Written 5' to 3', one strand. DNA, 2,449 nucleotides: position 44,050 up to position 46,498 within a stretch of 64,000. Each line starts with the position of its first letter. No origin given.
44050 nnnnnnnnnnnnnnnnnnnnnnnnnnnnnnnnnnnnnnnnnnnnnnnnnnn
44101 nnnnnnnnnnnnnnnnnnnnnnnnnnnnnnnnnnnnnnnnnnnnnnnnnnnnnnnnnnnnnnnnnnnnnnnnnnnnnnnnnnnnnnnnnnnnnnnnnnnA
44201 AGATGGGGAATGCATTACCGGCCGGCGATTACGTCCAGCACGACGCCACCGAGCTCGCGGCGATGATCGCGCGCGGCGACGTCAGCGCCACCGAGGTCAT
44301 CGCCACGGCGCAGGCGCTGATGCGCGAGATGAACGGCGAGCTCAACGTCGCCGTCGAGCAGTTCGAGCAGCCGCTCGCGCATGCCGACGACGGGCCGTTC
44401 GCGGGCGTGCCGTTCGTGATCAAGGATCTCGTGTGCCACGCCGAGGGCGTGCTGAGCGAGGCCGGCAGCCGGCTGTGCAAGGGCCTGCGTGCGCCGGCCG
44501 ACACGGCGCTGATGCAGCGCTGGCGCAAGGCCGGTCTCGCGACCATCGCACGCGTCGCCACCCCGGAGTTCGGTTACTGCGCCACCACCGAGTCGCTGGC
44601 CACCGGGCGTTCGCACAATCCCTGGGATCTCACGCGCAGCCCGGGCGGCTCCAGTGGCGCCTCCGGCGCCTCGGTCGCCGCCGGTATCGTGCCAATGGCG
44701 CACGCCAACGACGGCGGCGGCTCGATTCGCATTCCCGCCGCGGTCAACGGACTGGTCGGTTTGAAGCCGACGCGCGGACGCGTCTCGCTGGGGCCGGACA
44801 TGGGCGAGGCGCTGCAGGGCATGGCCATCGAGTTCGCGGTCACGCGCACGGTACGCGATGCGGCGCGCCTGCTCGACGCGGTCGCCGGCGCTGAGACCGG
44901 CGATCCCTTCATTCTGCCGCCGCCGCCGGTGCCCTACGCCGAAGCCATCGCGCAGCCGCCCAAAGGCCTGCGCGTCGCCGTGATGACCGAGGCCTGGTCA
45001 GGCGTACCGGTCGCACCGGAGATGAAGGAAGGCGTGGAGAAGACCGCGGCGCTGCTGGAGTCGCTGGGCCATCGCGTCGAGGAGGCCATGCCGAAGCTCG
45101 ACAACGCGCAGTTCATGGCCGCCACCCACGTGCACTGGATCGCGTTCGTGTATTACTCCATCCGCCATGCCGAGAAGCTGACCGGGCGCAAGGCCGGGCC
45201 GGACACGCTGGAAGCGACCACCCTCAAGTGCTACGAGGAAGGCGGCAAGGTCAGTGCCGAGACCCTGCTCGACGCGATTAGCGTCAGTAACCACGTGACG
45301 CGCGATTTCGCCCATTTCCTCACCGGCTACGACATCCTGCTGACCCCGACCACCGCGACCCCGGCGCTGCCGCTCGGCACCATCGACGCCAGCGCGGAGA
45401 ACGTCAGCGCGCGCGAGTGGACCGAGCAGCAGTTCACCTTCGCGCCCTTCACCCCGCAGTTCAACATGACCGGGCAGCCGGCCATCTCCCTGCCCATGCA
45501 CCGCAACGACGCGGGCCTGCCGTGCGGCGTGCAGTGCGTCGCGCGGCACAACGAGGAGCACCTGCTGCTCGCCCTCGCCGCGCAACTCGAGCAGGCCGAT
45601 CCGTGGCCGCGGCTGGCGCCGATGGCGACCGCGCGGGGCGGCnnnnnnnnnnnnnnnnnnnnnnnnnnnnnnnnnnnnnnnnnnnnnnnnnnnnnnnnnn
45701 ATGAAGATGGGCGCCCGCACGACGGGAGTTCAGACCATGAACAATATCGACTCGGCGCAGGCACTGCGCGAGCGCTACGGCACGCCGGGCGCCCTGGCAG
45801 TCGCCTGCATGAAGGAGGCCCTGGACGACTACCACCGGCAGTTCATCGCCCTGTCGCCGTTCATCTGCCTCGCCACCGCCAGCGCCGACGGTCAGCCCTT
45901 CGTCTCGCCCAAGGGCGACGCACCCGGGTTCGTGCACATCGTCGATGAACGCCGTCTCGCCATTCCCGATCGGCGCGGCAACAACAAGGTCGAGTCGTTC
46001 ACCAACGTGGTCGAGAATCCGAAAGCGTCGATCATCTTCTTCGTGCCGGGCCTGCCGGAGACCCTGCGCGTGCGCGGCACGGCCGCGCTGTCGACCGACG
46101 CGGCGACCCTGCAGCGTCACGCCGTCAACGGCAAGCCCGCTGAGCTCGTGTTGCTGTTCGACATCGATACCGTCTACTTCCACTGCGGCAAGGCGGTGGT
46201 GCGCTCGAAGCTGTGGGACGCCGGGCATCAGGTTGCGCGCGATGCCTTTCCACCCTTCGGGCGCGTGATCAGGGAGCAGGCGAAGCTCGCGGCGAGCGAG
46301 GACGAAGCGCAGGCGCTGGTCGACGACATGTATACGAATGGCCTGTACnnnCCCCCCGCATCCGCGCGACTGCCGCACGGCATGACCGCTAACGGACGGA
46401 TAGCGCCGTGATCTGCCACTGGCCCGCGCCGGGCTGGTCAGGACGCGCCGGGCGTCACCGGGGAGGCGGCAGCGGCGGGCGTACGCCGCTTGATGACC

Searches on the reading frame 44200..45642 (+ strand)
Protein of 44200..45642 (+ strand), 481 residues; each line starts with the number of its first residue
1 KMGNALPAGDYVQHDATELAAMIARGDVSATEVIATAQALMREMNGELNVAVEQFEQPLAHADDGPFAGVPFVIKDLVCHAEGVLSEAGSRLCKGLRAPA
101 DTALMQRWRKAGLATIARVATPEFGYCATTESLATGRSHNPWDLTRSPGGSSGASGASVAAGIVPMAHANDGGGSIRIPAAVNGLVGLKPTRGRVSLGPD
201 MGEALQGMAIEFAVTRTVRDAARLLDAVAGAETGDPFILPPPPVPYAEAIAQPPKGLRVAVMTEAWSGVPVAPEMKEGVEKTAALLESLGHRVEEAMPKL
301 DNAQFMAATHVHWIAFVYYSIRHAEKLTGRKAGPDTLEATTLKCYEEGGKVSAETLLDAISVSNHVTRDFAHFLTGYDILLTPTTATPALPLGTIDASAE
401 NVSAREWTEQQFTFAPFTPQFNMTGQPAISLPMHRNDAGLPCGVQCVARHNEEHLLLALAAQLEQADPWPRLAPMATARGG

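Call 80: search_protein_families(library=pfam, proteins=[window:44200-45642:+], max_evalue=0.001)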
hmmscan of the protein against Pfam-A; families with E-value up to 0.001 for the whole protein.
window:44200-45642:+ (481 aa): 1 family
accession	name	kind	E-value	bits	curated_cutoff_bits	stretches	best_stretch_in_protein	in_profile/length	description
PF01425.27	Amidase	-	7.6e-84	282.7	27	1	37-457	17-445/445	Amidase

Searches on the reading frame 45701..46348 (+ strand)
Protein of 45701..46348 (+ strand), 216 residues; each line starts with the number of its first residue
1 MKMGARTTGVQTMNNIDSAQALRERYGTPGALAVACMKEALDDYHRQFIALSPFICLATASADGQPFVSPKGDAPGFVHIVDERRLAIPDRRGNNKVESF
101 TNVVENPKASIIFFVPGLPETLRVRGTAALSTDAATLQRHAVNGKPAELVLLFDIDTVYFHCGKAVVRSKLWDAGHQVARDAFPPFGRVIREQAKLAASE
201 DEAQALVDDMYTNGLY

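Call 80: search_protein_families(library=pfam, proteins=[window:45701-46348:+], max_evalue=0.001)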
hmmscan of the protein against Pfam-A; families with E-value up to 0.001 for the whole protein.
window:45701-46348:+ (216 aa): 1 family
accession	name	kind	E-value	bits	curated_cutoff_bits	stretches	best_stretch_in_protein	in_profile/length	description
PF01243.27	PNPOx_N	-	6.2e-19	69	28.1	1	42-162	2-120/120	Pyridoxamine 5'-phosphate oxidase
